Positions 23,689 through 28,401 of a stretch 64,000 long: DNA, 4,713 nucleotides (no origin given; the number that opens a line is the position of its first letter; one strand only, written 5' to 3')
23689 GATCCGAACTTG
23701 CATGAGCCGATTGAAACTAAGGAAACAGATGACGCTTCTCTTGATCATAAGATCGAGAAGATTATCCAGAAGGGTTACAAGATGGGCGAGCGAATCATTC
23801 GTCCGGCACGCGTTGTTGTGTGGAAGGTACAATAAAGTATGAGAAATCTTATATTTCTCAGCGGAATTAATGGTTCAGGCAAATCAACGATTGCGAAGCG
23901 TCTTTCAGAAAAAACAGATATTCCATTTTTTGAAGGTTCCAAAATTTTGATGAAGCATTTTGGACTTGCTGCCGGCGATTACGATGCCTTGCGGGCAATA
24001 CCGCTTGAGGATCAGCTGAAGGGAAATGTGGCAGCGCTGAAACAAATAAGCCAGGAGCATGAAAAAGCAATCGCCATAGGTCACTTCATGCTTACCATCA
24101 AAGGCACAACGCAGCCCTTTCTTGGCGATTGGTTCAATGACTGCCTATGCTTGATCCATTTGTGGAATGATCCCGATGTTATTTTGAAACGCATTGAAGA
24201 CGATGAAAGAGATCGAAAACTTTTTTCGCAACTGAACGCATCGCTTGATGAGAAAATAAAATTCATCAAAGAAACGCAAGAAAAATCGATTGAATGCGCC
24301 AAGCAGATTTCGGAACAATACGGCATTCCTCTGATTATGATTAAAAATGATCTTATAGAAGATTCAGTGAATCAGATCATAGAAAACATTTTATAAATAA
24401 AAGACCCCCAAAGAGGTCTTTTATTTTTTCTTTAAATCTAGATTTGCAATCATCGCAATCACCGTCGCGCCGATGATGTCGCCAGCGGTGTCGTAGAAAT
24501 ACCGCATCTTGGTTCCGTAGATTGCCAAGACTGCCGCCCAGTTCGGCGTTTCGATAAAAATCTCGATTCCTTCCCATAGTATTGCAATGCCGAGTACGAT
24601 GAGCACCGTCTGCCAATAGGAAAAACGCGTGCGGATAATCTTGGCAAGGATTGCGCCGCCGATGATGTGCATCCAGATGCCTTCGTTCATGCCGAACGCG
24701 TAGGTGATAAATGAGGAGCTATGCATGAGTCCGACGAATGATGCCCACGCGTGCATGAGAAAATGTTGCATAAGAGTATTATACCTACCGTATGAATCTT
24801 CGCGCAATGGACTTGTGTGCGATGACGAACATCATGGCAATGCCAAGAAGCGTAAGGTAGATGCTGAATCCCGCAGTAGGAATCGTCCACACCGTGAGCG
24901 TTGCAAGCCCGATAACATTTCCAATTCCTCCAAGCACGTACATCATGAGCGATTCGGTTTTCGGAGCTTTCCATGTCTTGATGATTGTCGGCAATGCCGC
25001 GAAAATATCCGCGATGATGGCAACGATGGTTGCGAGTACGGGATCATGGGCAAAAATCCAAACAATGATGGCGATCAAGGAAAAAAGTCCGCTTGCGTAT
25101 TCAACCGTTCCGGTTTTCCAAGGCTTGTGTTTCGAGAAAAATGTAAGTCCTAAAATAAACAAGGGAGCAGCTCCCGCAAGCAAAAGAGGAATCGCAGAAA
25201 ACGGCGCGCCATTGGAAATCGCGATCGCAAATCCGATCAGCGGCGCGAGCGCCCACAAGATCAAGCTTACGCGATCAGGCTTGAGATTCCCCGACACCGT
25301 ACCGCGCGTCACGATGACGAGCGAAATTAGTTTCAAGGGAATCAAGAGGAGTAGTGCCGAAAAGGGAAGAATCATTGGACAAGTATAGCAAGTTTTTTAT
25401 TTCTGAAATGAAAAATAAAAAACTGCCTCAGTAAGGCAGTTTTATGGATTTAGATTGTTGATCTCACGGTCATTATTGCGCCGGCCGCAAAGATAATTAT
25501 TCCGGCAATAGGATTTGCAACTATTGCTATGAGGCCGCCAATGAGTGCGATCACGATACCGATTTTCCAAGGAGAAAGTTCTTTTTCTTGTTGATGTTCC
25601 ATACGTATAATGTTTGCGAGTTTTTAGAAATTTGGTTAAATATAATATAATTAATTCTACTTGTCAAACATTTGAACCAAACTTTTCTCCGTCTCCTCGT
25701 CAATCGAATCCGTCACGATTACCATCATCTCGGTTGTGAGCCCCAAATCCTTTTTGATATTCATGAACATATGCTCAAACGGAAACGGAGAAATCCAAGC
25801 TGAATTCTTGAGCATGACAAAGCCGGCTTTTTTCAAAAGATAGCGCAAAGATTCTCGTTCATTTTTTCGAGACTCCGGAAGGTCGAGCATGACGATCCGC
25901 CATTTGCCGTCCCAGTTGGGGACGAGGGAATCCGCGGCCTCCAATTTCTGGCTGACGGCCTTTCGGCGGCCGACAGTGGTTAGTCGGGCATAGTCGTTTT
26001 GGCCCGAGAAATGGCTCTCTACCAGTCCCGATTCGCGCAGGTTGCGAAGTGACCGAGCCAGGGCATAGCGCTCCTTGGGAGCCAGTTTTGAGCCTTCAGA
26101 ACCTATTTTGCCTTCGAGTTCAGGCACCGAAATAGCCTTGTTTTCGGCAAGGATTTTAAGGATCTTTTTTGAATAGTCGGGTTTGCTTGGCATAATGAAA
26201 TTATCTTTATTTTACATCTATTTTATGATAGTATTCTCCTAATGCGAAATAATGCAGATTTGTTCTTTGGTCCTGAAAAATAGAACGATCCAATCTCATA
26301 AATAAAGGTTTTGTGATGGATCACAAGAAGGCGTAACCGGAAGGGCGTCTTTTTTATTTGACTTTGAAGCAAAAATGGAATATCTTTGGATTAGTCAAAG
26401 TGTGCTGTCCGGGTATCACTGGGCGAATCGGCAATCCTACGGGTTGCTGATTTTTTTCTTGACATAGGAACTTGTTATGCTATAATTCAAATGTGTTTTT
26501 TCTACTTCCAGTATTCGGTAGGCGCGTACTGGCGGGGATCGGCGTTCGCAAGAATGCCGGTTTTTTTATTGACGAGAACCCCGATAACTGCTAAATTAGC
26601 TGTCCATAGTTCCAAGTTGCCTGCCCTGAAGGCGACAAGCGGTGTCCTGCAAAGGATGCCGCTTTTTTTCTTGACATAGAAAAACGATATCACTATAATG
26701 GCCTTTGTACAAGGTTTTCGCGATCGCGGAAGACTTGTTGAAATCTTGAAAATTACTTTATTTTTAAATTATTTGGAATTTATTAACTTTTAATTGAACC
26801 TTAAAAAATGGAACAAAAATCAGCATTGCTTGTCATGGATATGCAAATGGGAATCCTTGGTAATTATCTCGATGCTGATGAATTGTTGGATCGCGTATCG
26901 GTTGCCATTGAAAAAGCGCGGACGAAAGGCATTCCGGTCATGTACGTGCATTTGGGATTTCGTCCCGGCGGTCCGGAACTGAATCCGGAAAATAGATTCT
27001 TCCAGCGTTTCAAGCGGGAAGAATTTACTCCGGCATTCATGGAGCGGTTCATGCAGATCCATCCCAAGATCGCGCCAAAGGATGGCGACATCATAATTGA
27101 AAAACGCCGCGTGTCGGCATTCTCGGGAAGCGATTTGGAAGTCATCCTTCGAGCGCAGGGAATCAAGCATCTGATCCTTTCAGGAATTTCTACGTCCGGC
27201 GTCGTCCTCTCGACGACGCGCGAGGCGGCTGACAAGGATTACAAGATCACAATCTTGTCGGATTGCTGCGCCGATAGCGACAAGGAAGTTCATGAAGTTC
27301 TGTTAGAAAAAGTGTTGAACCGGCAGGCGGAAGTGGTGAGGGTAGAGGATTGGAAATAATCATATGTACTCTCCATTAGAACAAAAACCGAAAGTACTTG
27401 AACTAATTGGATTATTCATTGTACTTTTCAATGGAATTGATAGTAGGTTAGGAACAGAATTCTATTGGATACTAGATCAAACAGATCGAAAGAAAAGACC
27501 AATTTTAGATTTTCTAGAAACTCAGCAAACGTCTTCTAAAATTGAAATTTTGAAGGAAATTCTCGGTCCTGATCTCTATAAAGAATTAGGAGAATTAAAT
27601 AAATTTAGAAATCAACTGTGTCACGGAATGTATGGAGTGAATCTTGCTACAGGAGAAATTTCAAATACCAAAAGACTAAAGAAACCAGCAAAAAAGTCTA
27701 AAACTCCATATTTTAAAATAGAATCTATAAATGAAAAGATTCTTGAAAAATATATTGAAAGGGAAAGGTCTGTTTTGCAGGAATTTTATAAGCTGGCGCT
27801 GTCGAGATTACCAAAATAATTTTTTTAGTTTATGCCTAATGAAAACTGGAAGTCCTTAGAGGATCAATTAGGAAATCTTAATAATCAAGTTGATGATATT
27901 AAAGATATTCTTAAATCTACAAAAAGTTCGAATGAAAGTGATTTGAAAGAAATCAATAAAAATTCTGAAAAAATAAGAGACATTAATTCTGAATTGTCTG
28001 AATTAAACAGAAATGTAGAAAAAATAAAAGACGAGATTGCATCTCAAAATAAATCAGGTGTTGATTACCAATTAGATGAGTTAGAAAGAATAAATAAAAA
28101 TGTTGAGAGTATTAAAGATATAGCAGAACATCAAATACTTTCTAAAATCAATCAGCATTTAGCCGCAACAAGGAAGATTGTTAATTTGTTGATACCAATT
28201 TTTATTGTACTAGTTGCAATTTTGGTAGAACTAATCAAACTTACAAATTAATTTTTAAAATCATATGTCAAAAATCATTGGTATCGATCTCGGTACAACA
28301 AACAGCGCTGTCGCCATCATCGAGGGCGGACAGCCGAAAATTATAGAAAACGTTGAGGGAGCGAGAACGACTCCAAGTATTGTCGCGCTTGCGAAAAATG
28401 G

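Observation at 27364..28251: AT-rich two-gene insert (HEPN-like Rx4H protein + coiled-coil membrane-anchored protein) wedged between an isochorismatase gene and dnaK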

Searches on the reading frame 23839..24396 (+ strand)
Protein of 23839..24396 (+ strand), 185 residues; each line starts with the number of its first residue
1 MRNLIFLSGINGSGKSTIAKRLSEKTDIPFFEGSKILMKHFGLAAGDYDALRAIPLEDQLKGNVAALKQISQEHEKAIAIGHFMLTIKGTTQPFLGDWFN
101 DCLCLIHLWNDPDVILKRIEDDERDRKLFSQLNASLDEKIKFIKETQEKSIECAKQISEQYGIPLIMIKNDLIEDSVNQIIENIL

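Call 3: search_protein_families(library=pfam, proteins=[window:23839-24396:+], max_evalue=1)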
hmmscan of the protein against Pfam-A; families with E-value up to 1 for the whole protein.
window:23839-24396:+ (185 aa): 28 families (the best 25 are shown)
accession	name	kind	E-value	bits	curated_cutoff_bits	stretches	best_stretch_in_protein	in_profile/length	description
PF13207.12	AAA_17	-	7.3e-13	49.4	27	1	9-127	2-128/136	AAA domain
PF01202.28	SKI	-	3.1e-08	34.3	22.1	1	12-156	2-138/159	Shikimate kinase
PF13238.12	AAA_18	-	4.3e-08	34.1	29.4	1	5-125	1-115/128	AAA domain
PF13671.12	AAA_33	-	0.00036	21.3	27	1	4-49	1-46/143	AAA domain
PF00004.35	AAA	-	0.002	19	21.2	1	6-33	2-29/131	ATPase family associated with various cellular activities (AAA)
PF13189.12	Cytidylate_kin2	-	0.003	18.2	28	1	7-38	4-34/176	Cytidylate kinase-like family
PF01712.25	dNK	-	0.0086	16.3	27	1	7-32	3-28/203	Deoxynucleoside kinase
PF25201.1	nSTAND6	-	0.0088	16.5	27.7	0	3-28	19-44/148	Novel STAND NTPase 6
PF13401.12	AAA_22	-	0.0091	16.7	27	1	2-28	5-34/130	AAA domain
PF00005.33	ABC_tran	-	0.013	16.5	25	1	4-27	13-36/137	ABC transporter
PF02223.23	Thymidylate_kin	-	0.013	15.7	27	1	9-25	3-19/185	Thymidylate kinase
PF07931.18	CPT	-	0.015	15.5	22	1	3-32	2-31/172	Chloramphenicol phosphotransferase-like protein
PF02224.24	Cytidylate_kin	-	0.016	15.4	26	1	7-36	3-32/211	Cytidylate kinase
PF20720.3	nSTAND3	-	0.019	15.1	27.2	1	2-23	17-38/155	Novel STAND NTPase 3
PF01583.26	APS_kinase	-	0.025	15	21.1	1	4-25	4-25/152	Adenylylsulphate kinase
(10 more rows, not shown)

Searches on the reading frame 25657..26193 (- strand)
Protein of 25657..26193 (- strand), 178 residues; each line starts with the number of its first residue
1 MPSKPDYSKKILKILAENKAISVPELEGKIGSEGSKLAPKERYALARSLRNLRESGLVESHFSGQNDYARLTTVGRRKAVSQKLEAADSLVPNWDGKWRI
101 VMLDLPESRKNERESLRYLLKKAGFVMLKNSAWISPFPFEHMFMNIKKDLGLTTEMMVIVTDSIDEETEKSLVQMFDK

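Call 3: search_protein_families(library=pfam, proteins=[window:25657-26193:-], max_evalue=1)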
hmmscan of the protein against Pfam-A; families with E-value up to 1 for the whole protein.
window:25657-26193:- (178 aa): 3 families
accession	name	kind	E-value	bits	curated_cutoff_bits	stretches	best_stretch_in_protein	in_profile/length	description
PF20803.2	PaaX_M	-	8.1e-22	77.6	24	1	93-173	3-83/83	PaaX protein central Cas2-like domain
PF01022.26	HTH_5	-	0.078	13.3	22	0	45-60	32-47/47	Bacterial regulatory protein, arsR family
PF13412.12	HTH_24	-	0.08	13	21.9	0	8-26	5-23/48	Winged helix-turn-helix DNA-binding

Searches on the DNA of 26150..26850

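Call 93: search_rna_families(source=window, start=26150, end=26850, threshold=evalue, max_evalue=1)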
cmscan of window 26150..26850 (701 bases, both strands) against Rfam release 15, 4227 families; matches with E-value up to 1: 1.
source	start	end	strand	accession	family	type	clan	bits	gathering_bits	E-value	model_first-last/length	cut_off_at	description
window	26704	26770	+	RF02350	psRNA6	Gene; sRNA;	-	13.9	60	0.17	1-333/333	no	Nitrosomonas sRNA psRNA6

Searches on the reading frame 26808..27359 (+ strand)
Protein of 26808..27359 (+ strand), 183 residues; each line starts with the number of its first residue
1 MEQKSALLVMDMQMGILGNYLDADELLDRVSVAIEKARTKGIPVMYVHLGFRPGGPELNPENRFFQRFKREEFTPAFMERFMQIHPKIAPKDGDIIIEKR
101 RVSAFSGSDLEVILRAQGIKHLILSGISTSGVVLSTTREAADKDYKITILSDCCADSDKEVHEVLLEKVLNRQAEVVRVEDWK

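Call 3: search_protein_families(library=pfam, proteins=[window:26808-27359:+], max_evalue=1)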
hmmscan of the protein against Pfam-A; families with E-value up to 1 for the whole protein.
window:26808-27359:+ (183 aa): 3 families
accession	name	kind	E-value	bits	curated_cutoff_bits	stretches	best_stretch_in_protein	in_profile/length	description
PF00857.26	Isochorismatase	-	7.5e-38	130.8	27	1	5-181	1-175/175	Isochorismatase domain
PF19823.4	DUF6305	-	0.046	13.8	25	1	12-50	53-91/154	Domain of unknown function (DUF6305)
PF19743.5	ASTN1_2_fn3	-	0.18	12.5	24.3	1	81-153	22-93/123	ASTN1/2 Fn3 domain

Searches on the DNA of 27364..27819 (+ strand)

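Call 90: search_rna_families(sources=[L001, L100, L007], threshold=gathering)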
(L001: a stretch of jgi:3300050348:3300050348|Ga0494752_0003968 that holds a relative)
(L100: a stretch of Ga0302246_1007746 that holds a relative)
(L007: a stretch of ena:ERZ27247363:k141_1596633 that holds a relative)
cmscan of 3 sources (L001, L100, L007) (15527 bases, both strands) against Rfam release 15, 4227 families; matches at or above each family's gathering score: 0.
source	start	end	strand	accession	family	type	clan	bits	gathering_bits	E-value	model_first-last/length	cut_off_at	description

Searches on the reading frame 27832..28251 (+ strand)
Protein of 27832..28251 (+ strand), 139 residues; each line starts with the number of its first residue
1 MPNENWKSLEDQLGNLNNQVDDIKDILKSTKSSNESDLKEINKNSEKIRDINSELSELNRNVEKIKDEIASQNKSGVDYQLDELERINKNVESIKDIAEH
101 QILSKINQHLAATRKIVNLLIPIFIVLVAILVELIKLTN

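Call 3: search_protein_families(library=pfam, proteins=[window:27832-28251:+], max_evalue=1)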
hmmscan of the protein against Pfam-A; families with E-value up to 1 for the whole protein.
window:27832-28251:+ (139 aa): 73 families (the best 25 are shown)
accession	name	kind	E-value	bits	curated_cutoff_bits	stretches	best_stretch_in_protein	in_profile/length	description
PF05531.17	NPV_P10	-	1.9e-05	25.5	29.8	2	6-28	44-66/75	Nucleopolyhedrovirus P10 protein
PF06419.17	COG6_N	-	0.00069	20.2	27.4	2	33-95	27-88/114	Conserved oligomeric complex COG6, N-terminal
PF08614.16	ATG16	-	0.00079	20.1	33.7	1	8-73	99-164/200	Autophagy protein 16 (ATG16)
PF11932.13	DUF3450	-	0.0013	18.5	32.6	1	15-122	13-118/241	Protein of unknown function (DUF3450)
PF08653.15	DASH_Dam1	-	0.0025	18.1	26.6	0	41-61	15-35/56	DASH complex subunit Dam1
PF13863.11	DUF4200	-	0.003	18.3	29.7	1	4-74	31-101/119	Domain of unknown function (DUF4200)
PF14712.11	Snapin_Pallidin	-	0.0083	17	29.6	1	14-69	30-85/89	Snapin/Pallidin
PF06160.17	EzrA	-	0.0084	14.9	39.6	1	6-92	196-284/557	Septation ring formation regulator, EzrA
PF12128.14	DUF3584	-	0.01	13.8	31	1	8-110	811-913/1191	Protein of unknown function (DUF3584)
PF24611.2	Spectrin_Anc-1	-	0.011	16.4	33.2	1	5-66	12-73/115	Nuclear anchorage protein 1, spectrin-like repeat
PF17107.11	SesA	-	0.011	16.3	26.3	1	37-117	17-99/122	N-terminal domain on NACHT_NTPase and P-loop NTPases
PF07400.16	IL11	-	0.012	15.6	25.8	1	49-112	12-75/170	Interleukin 11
PF04108.17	ATG17_like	-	0.012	15.5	43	1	4-116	130-244/355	Autophagy protein ATG17-like domain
PF07889.17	DUF1664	-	0.02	15.4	34.6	1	7-84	37-120/124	Protein of unknown function (DUF1664)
PF00038.26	Filament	-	0.02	15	40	1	39-113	203-275/313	Intermediate filament protein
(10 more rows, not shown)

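Call 4: search_protein_families(library=padloc, proteins=[window:27832-28251:+], max_evalue=1)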
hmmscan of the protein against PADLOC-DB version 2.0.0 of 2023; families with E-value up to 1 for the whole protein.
window:27832-28251:+ (139 aa): 38 families (the best 25 are shown)
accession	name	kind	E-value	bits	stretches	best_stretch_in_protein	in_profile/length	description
PDLC02722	PbeC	-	0.00046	16.9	1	4-120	392-507/643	PbeC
PDLC02730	PbeC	-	0.00076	16.3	1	10-99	400-487/651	PbeC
PDLC00550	JetC2|JetC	-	0.00094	15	1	16-101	325-409/1355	DUF3584 domain; MukB-like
PDLC03864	LmuB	-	0.0014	15.3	1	9-115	402-511/657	-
PDLC00709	Effector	-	0.0024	15.6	1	39-97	75-133/236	2TM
PDLC00580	JetC3|JetC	-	0.0028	13.9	1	7-101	730-823/1068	DUF3584 domain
PDLC00006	DruC1|DruC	-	0.0039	13.7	1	8-99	238-328/626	Unknown function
PDLC02736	PbeC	-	0.0045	13.6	1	32-111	239-317/685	PbeC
PDLC03859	LmuB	-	0.0047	14.2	1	5-110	340-444/611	-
PDLC03862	LmuB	-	0.005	13.2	1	5-96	205-296/643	-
PDLC00512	JetC1|JetC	-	0.0052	12.8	1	8-115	700-807/1123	DUF3584 domain; MukB-like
PDLC02164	Avs2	-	0.0056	12.4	1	8-108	240-344/1504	-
PDLC03924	MkoC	-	0.0062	12.6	1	19-100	399-482/1136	-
PDLC00519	JetC1|JetC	-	0.0063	12.7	1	7-99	633-720/1097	DUF3584 domain; MukB-like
PDLC03863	LmuB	-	0.0065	13.2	1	13-99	336-425/610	-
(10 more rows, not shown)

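Call 5: search_protein_families(library=ncbifam, proteins=[window:27832-28251:+], max_evalue=1)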
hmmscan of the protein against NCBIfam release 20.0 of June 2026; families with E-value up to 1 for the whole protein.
window:27832-28251:+ (139 aa): 42 families (the best 25 are shown)
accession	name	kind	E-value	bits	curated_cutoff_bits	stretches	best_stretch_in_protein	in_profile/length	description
TIGR03545.1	TIGR03545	subfamily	5.2e-05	22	173.35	1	4-90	178-262/556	TIGR03545 family protein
NF045487.1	ASRP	equivalog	7.1e-05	21.6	300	1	7-99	159-463/593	archaea-specific SMC-related protein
TIGR02169.1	SMC_prok_A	equivalog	0.00023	19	729.4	1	7-116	699-807/1165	chromosome segregation protein SMC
TIGR04523.1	Mplasa_alph_rch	subfamily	0.00052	18.1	270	1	4-138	554-682/745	helix-rich protein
TIGR02168.1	SMC_prok_B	equivalog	0.0011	16.8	567.35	1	8-96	362-449/1181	chromosome segregation protein SMC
TIGR04211.1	SH3_and_anchor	equivalog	0.0015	18.2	65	1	7-135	62-183/198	TIGR04211 family SH3 domain-containing protein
NF047706.1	LIC12611_phage_tail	subfamily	0.0017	17.2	480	1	3-122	17-133/628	LIC12611 family phage tail protein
TIGR04527.1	mycoplas_twoTM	subfamily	0.002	17.9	125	1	20-120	35-130/248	MG_279/MG_280 family protein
NF003409.0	PRK04778.1-3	equivalog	0.0021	16.9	562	1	7-93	200-288/570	septation ring formation regulator EzrA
TIGR03513.1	GldL_gliding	equivalog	0.0022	17.9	68.3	1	7-117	89-202/247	type IX secretion system motor protein PorL/GldL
NF042953.1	Hhe_antiphage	equivalog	0.0022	15.4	2000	1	17-102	650-735/1797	DUF4011 domain-containing anti-phage protein Hhe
NF003034.1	PRK03918.1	equivalog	0.0024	15.9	700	1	7-104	310-405/878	DNA double-strand break repair ATPase Rad50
NF042955.1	Ppl_antiphage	equivalog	0.0029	15.6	1000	1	7-114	430-539/882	anti-phage protein Ppl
NF041034.1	Rad50_Sulf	equivalog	0.0069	14.3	1000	1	7-96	337-423/872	DNA double-strand break repair ATPase Rad50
NF047515.1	SpiroCoCo_C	equivalog_domain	0.009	15.2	125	1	6-96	130-225/313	SpiroCoCo family coiled-coil protein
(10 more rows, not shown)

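Call 6: search_protein_families(library=phrogs, proteins=[window:27832-28251:+], max_evalue=1)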
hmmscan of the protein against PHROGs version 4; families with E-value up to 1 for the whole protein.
window:27832-28251:+ (139 aa): 52 families (the best 25 are shown)
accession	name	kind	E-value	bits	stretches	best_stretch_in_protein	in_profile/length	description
phrog_7599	-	unknown function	0.0015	19.9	1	7-73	17-81/95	-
phrog_77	-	DNA, RNA and nucleotide metabolism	0.0021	17.6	1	7-124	661-813/967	SbcC-like subunit of palindrome specific endonuclease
phrog_1056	-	tail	0.0093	15.7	1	3-77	61-134/582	fibritin neck whisker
phrog_2801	-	unknown function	0.015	14.6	1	9-117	332-441/735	-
phrog_3550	-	unknown function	0.016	16.6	1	6-73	4-59/79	-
phrog_21917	-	unknown function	0.02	13.6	1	3-64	1135-1196/1395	-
phrog_6700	-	lysis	0.029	12.2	1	10-118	105-206/2898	endolysin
phrog_13567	-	unknown function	0.03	15.4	1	47-75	4-32/82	-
phrog_1145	-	unknown function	0.041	13.8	1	9-95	398-483/594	-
phrog_18725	-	unknown function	0.045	15.1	1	34-97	16-74/132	-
phrog_2990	-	unknown function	0.045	14.9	1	2-102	24-112/133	-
phrog_1686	-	tail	0.065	12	1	9-118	632-742/1224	tail length tape measure protein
phrog_13576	-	other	0.067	14.4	1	40-96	50-105/126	methyltransferase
phrog_937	-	other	0.072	14.4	0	15-95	8-78/115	hemolysin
phrog_1863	-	unknown function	0.074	14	0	7-33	40-66/97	-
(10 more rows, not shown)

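Call 12: find_homologous_proteins(query=window:27832-28251:+, max_evalue=0.01)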
Query window:27832-28251:+: 84 candidates shared short words with the query, none scored E <= 0.01.

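Call 101: search_dna_similar(query=window:27832-28248:+, collection=phages, mode=protein, max_evalue=0.001, max_rows=10)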
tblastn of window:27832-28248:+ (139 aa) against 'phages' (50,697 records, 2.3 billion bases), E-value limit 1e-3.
No match.
